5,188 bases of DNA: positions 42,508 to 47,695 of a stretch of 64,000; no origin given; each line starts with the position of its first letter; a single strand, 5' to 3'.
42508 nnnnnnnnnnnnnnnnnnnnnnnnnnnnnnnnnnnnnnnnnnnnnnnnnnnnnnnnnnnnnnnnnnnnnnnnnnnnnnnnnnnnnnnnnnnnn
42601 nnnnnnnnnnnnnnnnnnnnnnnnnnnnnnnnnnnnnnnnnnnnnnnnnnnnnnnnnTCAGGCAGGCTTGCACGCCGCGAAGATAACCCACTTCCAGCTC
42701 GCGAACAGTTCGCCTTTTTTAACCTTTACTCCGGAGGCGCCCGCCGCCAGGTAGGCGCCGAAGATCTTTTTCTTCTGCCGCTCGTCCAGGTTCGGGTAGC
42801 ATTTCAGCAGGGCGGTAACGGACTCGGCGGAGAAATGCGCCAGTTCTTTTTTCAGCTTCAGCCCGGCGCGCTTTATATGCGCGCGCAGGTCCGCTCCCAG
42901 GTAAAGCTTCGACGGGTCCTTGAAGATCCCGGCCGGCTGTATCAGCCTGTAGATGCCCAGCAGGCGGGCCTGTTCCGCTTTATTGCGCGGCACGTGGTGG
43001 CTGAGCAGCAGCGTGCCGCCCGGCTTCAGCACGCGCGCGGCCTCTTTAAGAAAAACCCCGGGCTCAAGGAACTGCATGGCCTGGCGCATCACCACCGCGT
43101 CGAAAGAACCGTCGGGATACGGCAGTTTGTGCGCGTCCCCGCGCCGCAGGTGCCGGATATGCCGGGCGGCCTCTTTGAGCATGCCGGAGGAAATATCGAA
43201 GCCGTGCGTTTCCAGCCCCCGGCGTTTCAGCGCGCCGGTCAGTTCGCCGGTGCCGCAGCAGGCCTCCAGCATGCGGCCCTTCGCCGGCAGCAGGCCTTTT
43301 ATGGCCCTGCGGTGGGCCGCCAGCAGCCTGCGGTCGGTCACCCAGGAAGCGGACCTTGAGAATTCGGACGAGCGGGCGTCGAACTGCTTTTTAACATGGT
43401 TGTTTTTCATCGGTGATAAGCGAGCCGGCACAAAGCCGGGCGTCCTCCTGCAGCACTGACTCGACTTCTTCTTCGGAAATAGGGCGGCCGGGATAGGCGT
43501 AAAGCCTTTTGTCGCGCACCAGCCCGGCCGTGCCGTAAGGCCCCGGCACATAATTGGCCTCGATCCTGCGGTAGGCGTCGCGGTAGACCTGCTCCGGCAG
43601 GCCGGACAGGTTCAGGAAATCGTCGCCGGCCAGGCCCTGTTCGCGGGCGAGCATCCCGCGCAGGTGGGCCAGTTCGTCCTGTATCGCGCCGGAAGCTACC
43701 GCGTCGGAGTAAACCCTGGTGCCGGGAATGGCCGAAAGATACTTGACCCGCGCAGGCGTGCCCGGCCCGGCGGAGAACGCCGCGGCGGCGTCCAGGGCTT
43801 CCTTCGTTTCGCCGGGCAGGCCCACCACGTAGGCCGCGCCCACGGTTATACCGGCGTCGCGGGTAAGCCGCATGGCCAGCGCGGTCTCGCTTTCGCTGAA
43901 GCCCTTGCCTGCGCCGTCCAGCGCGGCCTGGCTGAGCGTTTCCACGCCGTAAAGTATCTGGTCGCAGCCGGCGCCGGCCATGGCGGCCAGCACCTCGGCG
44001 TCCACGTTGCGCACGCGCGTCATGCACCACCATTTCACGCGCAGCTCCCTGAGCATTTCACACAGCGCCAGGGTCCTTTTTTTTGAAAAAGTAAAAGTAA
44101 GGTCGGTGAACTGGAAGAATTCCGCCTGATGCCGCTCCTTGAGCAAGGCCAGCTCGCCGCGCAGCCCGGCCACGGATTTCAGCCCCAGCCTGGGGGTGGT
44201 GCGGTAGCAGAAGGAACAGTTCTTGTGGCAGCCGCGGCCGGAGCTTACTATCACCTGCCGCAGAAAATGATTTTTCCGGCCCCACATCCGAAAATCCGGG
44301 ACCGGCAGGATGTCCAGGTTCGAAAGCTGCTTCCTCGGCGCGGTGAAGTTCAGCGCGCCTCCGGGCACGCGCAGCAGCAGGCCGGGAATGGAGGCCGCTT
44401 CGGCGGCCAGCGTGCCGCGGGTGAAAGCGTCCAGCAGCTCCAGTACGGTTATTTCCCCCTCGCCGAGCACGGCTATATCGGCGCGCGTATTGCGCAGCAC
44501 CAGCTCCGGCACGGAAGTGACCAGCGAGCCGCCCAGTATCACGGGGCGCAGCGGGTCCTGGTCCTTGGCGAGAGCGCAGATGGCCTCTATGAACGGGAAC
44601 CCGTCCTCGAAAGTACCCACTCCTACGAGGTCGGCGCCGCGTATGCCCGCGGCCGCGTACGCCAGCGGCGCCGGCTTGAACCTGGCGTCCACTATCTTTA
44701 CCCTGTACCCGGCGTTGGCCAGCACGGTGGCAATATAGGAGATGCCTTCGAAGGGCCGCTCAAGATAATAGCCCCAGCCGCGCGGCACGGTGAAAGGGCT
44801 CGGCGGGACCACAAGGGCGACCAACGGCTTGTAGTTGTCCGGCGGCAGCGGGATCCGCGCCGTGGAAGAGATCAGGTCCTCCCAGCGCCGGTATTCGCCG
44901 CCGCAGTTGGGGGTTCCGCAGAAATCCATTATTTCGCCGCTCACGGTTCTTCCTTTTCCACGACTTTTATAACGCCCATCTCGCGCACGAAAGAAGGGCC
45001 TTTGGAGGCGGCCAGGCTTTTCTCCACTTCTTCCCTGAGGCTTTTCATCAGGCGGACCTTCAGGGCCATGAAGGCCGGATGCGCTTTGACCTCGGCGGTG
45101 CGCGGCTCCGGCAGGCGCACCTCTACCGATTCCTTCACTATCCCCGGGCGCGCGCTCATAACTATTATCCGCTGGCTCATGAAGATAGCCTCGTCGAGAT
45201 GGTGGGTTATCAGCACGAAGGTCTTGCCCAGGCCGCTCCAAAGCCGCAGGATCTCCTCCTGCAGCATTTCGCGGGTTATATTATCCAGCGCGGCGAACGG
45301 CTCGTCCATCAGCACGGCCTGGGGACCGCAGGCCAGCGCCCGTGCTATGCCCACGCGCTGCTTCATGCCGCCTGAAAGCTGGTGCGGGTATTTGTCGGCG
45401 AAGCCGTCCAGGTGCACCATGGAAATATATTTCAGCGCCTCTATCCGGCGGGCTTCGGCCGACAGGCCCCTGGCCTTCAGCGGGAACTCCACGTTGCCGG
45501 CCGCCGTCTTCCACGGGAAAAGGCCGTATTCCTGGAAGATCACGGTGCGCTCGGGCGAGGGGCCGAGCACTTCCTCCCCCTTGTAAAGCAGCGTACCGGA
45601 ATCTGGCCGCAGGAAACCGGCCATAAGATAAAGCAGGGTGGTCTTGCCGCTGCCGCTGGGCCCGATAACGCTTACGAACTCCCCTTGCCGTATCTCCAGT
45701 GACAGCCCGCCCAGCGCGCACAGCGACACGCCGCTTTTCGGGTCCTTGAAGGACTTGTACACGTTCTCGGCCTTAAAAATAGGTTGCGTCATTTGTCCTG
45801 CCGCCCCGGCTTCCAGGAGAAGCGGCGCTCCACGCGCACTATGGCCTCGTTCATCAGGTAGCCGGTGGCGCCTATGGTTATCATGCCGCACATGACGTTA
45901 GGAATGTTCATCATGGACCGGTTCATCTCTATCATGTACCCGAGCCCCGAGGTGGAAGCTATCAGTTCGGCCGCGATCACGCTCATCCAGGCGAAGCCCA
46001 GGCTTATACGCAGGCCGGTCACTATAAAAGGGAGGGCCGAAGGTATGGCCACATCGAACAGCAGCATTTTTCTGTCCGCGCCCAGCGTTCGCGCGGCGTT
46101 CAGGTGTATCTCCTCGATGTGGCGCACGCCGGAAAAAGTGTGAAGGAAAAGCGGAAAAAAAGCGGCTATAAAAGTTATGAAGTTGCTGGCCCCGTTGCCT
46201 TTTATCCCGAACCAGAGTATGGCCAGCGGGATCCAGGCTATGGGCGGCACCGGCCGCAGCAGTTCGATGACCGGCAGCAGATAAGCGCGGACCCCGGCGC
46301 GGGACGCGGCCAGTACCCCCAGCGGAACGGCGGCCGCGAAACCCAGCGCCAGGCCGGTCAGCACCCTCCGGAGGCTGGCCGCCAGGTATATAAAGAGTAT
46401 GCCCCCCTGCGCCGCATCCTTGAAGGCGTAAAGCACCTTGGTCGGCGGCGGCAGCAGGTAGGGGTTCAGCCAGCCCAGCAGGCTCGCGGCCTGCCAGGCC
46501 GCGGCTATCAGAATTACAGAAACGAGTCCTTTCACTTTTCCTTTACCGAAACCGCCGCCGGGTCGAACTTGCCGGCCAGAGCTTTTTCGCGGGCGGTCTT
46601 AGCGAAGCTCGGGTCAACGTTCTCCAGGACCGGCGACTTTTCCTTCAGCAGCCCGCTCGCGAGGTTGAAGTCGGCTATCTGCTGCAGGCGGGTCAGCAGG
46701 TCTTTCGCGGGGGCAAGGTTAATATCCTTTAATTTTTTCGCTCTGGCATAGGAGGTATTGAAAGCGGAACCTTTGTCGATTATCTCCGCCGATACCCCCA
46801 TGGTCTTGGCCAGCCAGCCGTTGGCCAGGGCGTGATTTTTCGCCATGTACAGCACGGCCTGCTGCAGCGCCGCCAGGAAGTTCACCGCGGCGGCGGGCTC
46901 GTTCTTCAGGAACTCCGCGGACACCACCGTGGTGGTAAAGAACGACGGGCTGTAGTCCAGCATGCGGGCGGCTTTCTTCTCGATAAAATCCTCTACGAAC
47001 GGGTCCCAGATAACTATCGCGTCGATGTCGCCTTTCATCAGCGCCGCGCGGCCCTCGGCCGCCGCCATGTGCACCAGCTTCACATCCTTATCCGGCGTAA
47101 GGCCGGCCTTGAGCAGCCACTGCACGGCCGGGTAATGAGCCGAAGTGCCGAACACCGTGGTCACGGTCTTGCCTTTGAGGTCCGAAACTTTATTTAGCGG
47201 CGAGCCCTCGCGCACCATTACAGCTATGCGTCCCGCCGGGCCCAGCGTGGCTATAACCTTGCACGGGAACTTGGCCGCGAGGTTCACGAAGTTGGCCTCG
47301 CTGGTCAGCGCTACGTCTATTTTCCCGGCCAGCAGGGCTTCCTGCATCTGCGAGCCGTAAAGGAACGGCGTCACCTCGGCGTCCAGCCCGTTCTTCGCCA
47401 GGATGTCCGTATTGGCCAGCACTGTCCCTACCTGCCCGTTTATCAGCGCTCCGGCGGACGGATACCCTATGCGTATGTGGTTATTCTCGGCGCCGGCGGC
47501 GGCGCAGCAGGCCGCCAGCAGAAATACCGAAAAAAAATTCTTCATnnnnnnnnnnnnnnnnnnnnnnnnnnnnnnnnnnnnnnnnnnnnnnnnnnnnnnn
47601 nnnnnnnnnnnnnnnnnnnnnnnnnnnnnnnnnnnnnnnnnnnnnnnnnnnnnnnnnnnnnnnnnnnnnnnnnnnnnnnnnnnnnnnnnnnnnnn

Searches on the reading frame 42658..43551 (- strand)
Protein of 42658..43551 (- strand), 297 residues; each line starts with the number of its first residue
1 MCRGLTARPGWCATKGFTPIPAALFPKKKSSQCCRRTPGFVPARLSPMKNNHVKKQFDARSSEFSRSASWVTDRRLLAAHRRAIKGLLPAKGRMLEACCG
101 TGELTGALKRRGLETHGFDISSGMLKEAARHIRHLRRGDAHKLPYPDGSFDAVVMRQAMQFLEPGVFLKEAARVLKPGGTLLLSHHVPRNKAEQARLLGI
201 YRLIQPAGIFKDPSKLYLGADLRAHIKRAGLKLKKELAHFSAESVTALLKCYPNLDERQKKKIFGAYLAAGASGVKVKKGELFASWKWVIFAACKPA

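Call 17: search_protein_families(library=ncbifam, proteins=[window:42658-43551:-], max_evalue=0.00001)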
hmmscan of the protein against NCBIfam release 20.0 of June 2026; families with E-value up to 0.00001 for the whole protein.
window:42658-43551:- (297 aa): 19 families
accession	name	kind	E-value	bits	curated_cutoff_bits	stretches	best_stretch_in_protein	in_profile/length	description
NF043040.1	corrin_prot_MT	hypoth_equivalog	5.2e-17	62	180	1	57-207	8-171/216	corrinoid protein-associated methyltransferase CpaM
NF045667.1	MTase_DVU1556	equivalog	2.4e-16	59.9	155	1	89-193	21-129/213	DVU_1556 family methyltransferase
TIGR02072.1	BioC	equivalog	2.2e-14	53.9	184.95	1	92-195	36-144/244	malonyl-ACP O-methyltransferase BioC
TIGR01934.1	MenG_MenH_UbiE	subfamily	5.2e-14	52.1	158.35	1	85-201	33-159/223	ubiquinone/menaquinone biosynthesis methyltransferase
NF001241.0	PRK00216.1-2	equivalog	5.4e-13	49.1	327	1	90-186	51-150/231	demethylmenaquinone methyltransferase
NF001244.0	PRK00216.1-5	equivalog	1.6e-12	47.2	216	1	84-192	41-162/236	bifunctional demethylmenaquinone methyltransferase/2-methoxy-6-polyprenyl-1,4-benzoquinol methylase UbiE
NF001243.0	PRK00216.1-4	equivalog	7.9e-11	41.7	235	1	49-182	5-150/237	demethylmenaquinone methyltransferase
NF045825.1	FAmtase_mtf2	equivalog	5.6e-10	38.9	400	1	93-185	61-160/248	fatty-acid O-methyltransferase Mtf2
TIGR02752.1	MenG_heptapren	equivalog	6.4e-10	38.9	419.85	1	49-182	3-148/231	demethylmenaquinone methyltransferase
NF007610.0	PRK10258.1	equivalog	1.7e-09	37.4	342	1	63-185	12-140/251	malonyl-ACP O-methyltransferase BioC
NF045823.1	PthPhpthDimycoMt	equivalog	3.1e-09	36.4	300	1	136-185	118-168/256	phthiotriol/phenolphthiotriol dimycocerosates methyltransferase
NF045882.1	PLipidMtase_Leg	equivalog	1.3e-08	34.9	390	1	91-190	43-150/207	phospholipid N-methyltransferase PmtA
NF041537.1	ArsM_AhpD_UU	exception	4.2e-08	32.4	510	1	114-187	103-184/345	arsenite methyltransferase/AhpD domain selenoprotein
NF047649.1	MTase_UXPK_star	exception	4.7e-08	32.4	460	1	114-232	104-229/283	methyltransferase/UXPK-star double selenoprotein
TIGR02081.1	metW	equivalog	1e-07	31.7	189.5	1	82-174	5-101/194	methionine biosynthesis protein MetW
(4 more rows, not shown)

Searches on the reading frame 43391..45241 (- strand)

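Call 17: search_protein_families(library=ncbifam, proteins=[window:43391-45241:-], max_evalue=0.00001)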
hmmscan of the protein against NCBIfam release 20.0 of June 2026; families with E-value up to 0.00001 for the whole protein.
window:43391-45241:- (616 aa): 16 families
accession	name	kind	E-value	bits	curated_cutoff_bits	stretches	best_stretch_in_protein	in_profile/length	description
NF050148.1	rSAM_ApyD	equivalog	1.6e-35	122.7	750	1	198-515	68-394/645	RiPP biosynthesis radical SAM protein ApyD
TIGR03471.1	HpnJ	equivalog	1.4e-29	103.3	577.6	1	201-525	67-398/472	hopanoid biosynthesis associated radical SAM protein HpnJ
TIGR02026.1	BchE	equivalog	1.9e-29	102.9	481.35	1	163-486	21-358/497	magnesium-protoporphyrin IX monomethyl ester anaerobic oxidative cyclase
TIGR04072.2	rSAM_ladder_B12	equivalog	5.7e-23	81.3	360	2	332-523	183-381/443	lipid biosynthesis B12-binding/radical SAM protein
TIGR04385.1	B12_rSAM_cofa1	equivalog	2.2e-21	76.6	450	1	200-488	69-359/438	B12 lower ligand biosynthesis radical SAM protein BzaD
TIGR04479.1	bcpD_PhpK_rSAM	subfamily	1.6e-20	73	600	1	167-486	75-402/504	PhpK family radical SAM P-methyltransferase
TIGR03975.1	rSAM_ocin_1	subfamily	3.4e-20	72.1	281.85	1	224-483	150-420/606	RiPP maturation radical SAM C-methyltransferase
TIGR04014.1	B12_SAM_MJ_0865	equivalog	1.8e-18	66.6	360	2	226-346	62-177/434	methyl-coenzyme M reductase glutamine C-methyltransferase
NF038361.1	rSAM_Sden_1168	equivalog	3.5e-18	65.5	575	1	255-524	200-483/560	Sden_1168 family B12-binding radical SAM P-methyltransferase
NF033070.1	rSAM_AprD4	equivalog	4e-16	59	500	1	378-523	248-399/456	AprD4 family radical SAM diol-dehydratase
NF033712.0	B12_rSAM_KedN5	subfamily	5e-15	54.7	700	1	221-383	81-251/624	KedN5 family methylcobalamin-dependent radical SAM C-methyltransferase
TIGR04013.1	B12_SAM_MJ_1487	hypoth_equivalog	1.8e-13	50.1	251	1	228-346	70-168/382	TIGR04013 family B12-binding domain/radical SAM domain-containing protein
TIGR04367.1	HpnR_B12_rSAM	equivalog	7.2e-10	38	650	1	165-470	23-330/490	hopanoid C-3 methylase HpnR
TIGR04295.1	B12_rSAM_oligo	hypoth_equivalog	1.9e-08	33.4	400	1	240-455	110-323/422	TIGR04295 family B12-binding domain-containing radical SAM protein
NF040546.1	rSAM_CUAEP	equivalog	1.3e-06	27.4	500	1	166-482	15-330/468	CUAEP/CCAEP-tail radical SAM (seleno)protein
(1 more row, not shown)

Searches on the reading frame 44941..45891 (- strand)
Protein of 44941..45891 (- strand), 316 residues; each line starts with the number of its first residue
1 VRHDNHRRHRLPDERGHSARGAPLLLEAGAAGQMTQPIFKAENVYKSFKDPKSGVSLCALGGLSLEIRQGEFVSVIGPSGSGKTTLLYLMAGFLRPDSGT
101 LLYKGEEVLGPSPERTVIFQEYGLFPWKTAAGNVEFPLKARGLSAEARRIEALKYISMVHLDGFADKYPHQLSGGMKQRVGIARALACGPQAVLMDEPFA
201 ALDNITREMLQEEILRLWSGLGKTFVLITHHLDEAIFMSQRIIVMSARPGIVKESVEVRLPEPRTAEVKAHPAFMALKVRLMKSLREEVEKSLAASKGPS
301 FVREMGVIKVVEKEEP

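Call 17: search_protein_families(library=ncbifam, proteins=[window:44941-45891:-], max_evalue=0.00001)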
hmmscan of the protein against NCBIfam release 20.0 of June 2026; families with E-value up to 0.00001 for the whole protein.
window:44941-45891:- (316 aa): 181 families (the best 25 are shown)
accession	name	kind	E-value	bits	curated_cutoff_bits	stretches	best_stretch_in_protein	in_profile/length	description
NF040729.1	ABC_ATP_SaoA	equivalog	1.2e-68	231.2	360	1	40-287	3-245/248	ABC transporter ATP-binding protein SaoA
NF008421.0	PRK11248.1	equivalog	4.2e-68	229.6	357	1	59-280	16-242/255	taurine ABC transporter ATP-binding subunit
TIGR01184.1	ntrCD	subfamily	2.3e-63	213.8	291.8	1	62-283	3-228/230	nitrate ABC transporter ATP-binding protein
TIGR01186.1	proV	subfamily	1.3e-55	189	326.6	1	60-247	9-205/363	betaine/proline/choline family ABC transporter ATP-binding protein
TIGR01187.1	potA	subfamily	1.2e-54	185.6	355.6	1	76-247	2-176/325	polyamine ABC transporter ATP-binding protein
TIGR03265.1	PhnT2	equivalog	2.2e-54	185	457.7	1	56-247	16-210/353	putative 2-aminoethylphosphonate ABC transporter ATP-binding protein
NF006987.0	PRK09452.1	equivalog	4.8e-54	183.5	482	1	33-246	12-222/378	spermidine/putrescine ABC transporter ATP-binding protein PotA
NF043075.1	MMSYN1_0197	equivalog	1.6e-51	175.3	550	1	41-246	5-207/341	spermidine/putrescine ABC transporter ATP-binding protein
TIGR00968.1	3a0106s01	subfamily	1.1e-47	162.5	342.75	1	56-247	12-206/237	sulfate ABC transporter ATP-binding protein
TIGR03415.1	ABC_choXWV_ATP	equivalog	5e-47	160.7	483.75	1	116-268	109-261/382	choline ABC transporter ATP-binding protein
NF040840.2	tungstate_WtpC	equivalog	3.7e-46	158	440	1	60-247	16-206/347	tungstate ABC transporter ATP-binding protein WtpC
TIGR03258.1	PhnT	equivalog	3.8e-46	157.8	499.15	1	60-246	24-214/359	2-aminoethylphosphonate ABC transport system ATP-binding subunit PhnT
NF008105.0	PRK10851.1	equivalog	1.8e-43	148.6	502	1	60-247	18-212/362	sulfate/thiosulfate ABC transporter ATP-binding protein CysA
NF008420.0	PRK11247.1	equivalog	8.4e-43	146.4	395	1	60-267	28-227/257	aliphatic sulfonates ABC transporter ATP-binding protein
NF008621.0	PRK11607.1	equivalog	8.8e-43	146.5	613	1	33-246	14-224/377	putrescine ABC transporter ATP-binding subunit PotG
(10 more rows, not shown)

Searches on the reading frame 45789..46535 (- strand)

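Call 17: search_protein_families(library=ncbifam, proteins=[window:45789-46535:-], max_evalue=0.00001)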
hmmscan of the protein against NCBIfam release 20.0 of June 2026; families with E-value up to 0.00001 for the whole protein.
window:45789-46535:- (248 aa): 6 families
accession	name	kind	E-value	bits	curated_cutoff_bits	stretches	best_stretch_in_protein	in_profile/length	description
NF040733.1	ABC_perm_U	equivalog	3.4e-50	170.9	295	1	4-239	12-245/251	ABC transporter permease subunit SaoP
NF007545.0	PRK10160.1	equivalog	8.8e-48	163.1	342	1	8-240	32-268/275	taurine ABC transporter permease TauC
NF008470.0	PRK11365.1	equivalog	4.8e-39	134.3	347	1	9-244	20-255/263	aliphatic sulfonate ABC transporter permease SsuC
TIGR01183.1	ntrB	equivalog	9.8e-36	123.3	209.05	1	44-232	12-199/202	nitrate ABC transporter permease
TIGR03416.1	ABC_choXWV_perm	equivalog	2.9e-15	56.5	363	1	53-210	90-245/267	choline ABC transporter permease subunit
NF008196.0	PRK10952.1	equivalog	4.3e-14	52.1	439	1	55-228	150-316/356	glycine betaine/L-proline ABC transporter permease ProW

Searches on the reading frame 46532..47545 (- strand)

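Call 6: search_protein_families(library=ncbifam, proteins=[window:46532-47545:-], max_evalue=0.001)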
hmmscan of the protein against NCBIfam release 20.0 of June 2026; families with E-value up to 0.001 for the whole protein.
window:46532-47545:- (337 aa): 10 families
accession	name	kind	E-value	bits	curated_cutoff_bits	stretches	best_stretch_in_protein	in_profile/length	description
TIGR01728.1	SsuA_fam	subfamily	5.6e-43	147.2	163.5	1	41-315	15-289/290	aliphatic sulfonate ABC transporter substrate-binding protein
NF008588.0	PRK11553.1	subfamily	1.9e-24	86.2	299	1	8-259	13-265/319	aliphatic sulfonate ABC transporter substrate-binding protein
TIGR01729.1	taurine_ABC_bnd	equivalog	1.4e-15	57.5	304.25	1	61-251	34-227/300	taurine ABC transporter substrate-binding protein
TIGR03427.1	ABC_peri_uca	equivalog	9e-12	44.8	333.9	1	104-316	88-301/328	putative urea ABC transporter substrate-binding protein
TIGR02122.1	TRAP_TAXI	subfamily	1.3e-10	40.7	84.35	1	107-179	123-196/320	TAXI family TRAP transporter solute-binding subunit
NF040735.1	SBP_SaoX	equivalog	3e-10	39.7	300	1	21-255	2-239/330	ABC transporter substrate-binding subunit SaoX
NF008553.0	PRK11480.1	equivalog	1.1e-07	31.3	490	1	46-196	43-191/320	taurine ABC transporter substrate-binding protein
TIGR01098.1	3A0109s03R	subfamily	1.3e-06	28.1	112.05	1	69-214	78-239/253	phosphate/phosphite/phosphonate ABC transporter substrate-binding protein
NF040750.1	tetrathio_HK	equivalog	5.9e-06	25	750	1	65-160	48-154/555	tetrathionate respiration histidine kinase TtrS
TIGR01096.1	3A0103s03R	subfamily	3.3e-05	23.5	256.35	0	108-192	113-192/250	lysine/arginine/ornithine ABC transporter substrate-binding protein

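Call 7: search_protein_families(library=pfam, proteins=[window:46532-47545:-], max_evalue=0.001)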
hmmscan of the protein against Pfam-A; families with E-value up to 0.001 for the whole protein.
window:46532-47545:- (337 aa): 4 families
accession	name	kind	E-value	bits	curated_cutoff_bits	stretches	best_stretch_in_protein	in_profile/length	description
PF09084.16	NMT1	-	8.7e-19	68.7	20.5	1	50-237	17-212/216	NMT1/THI5 like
PF12974.12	Phosphonate-bd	-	2.8e-17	63.4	27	1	56-235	29-217/242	ABC transporter, phosphonate, periplasmic substrate-binding protein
PF13379.11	NMT1_2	-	1.3e-13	51.8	24.7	1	39-238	21-242/252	NMT1-like family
PF04069.17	OpuAC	-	7.2e-08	32.8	21.2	1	47-228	22-227/257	Substrate binding domain of ABC-type glycine betaine transport system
